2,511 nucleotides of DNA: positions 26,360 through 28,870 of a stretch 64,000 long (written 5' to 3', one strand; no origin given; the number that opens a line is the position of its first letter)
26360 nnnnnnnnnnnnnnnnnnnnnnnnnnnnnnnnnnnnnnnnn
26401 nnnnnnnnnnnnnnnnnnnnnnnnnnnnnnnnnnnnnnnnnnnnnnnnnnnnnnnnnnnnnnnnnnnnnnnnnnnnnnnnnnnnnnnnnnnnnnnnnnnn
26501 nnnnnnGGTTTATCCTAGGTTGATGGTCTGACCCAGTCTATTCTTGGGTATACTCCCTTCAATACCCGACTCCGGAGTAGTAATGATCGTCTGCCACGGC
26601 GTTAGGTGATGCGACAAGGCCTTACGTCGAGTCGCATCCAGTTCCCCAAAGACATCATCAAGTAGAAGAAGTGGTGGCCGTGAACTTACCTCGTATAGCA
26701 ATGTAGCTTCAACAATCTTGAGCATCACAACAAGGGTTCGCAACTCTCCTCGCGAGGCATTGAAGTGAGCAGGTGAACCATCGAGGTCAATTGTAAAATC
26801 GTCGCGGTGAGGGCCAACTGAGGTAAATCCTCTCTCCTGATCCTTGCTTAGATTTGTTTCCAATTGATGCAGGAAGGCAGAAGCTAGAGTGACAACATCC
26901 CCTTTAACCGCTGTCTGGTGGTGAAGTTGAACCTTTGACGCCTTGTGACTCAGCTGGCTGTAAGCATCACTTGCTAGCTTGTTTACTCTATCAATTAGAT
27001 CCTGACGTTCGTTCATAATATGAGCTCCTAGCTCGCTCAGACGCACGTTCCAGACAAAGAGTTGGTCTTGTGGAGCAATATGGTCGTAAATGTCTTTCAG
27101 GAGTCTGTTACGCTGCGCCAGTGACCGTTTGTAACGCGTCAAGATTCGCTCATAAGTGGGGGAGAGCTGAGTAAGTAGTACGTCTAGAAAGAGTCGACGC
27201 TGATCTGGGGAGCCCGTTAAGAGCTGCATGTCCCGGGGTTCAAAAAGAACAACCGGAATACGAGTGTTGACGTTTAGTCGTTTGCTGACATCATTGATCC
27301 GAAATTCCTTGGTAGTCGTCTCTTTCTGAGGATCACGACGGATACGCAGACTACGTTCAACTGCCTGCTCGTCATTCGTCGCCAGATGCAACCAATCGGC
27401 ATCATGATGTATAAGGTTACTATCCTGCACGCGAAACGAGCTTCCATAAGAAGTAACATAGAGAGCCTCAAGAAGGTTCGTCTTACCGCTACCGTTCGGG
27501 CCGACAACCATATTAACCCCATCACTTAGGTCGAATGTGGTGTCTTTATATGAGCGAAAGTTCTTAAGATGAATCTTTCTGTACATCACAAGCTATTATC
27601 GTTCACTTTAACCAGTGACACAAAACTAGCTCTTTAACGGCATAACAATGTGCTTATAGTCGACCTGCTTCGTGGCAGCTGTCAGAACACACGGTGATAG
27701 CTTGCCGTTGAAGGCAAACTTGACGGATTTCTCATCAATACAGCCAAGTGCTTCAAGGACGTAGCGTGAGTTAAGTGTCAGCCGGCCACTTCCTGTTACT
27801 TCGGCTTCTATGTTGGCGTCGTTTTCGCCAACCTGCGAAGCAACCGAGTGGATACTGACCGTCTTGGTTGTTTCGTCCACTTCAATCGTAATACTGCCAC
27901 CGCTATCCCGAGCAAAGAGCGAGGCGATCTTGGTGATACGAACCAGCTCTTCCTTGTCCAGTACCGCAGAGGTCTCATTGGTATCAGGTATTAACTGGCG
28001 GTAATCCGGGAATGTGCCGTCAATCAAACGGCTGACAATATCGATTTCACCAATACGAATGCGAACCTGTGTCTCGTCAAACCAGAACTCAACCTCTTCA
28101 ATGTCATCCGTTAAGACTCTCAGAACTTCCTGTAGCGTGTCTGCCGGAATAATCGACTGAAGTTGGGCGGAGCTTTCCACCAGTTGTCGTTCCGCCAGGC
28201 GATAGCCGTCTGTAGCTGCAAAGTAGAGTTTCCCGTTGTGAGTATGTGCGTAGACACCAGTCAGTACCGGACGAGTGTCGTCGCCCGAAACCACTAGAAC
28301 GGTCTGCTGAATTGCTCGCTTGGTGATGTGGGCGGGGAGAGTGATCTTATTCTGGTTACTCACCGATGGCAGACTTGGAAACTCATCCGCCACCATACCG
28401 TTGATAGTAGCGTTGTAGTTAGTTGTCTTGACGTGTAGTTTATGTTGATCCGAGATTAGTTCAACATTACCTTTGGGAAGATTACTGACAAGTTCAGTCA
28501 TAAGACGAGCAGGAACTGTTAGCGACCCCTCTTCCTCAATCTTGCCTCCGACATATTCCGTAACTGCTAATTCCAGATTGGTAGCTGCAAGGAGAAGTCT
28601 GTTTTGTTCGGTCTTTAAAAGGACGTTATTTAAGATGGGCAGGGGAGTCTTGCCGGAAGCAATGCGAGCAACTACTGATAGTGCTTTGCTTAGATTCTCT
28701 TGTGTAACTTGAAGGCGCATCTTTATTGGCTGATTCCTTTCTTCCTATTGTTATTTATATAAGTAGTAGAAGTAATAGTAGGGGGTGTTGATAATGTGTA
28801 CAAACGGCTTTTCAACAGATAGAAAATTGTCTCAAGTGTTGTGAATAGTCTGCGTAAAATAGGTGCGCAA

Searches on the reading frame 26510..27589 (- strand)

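Call 103: search_protein_families(library=pfam, proteins=[window:26510-27589:-], max_evalue=0.0001)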
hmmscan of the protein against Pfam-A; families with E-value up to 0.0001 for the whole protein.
window:26510-27589:- (359 aa): 6 families
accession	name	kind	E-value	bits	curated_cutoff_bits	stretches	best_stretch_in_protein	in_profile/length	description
PF02463.25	SMC_N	-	1.7e-19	70.6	40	1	4-336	3-194/220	RecF/RecN/SMC N terminal domain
PF13476.12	AAA_23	-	3.2e-17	64.3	27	1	5-102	1-100/201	AAA domain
PF13175.12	AAA_15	-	7.7e-15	55.8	32.1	1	2-100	1-81/374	AAA ATPase domain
PF13514.12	AAA_27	-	7e-08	32.7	22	1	1-95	1-96/206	AAA domain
PF13304.12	AAA_21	-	3.7e-07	30.9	27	1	25-125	1-123/304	AAA domain, putative AbiEii toxin, Type IV TA system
PF13555.12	AAA_29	-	5.3e-05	23.3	27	0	5-45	3-44/61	P-loop containing region of AAA domain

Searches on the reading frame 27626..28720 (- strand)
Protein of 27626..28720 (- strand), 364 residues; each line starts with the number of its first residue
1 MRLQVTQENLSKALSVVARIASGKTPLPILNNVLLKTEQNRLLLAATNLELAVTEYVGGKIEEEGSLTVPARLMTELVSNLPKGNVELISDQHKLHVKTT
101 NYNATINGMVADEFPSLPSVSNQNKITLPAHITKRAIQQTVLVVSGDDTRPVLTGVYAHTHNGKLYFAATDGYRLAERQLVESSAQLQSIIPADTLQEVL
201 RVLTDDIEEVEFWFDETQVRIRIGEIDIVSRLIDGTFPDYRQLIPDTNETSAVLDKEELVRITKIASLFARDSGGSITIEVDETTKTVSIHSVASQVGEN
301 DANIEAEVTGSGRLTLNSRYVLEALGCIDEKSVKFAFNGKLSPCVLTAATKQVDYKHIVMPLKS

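Call 103: search_protein_families(library=pfam, proteins=[window:27626-28720:-], max_evalue=0.0001)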
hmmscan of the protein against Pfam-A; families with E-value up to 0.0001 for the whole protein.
window:27626-28720:- (364 aa): 3 families
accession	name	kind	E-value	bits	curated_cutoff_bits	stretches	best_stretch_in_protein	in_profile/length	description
PF02767.21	DNA_pol3_beta_2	-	1.6e-35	122.3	27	2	128-239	2-116/116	DNA polymerase III beta subunit, central domain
PF00712.24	DNA_pol3_beta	-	2.9e-32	111.8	24.4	2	1-118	1-120/120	DNA polymerase III beta subunit, N-terminal domain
PF02768.20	DNA_pol3_beta_3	-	1.8e-15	57.2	27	1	241-362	1-120/121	DNA polymerase III beta subunit, C-terminal domain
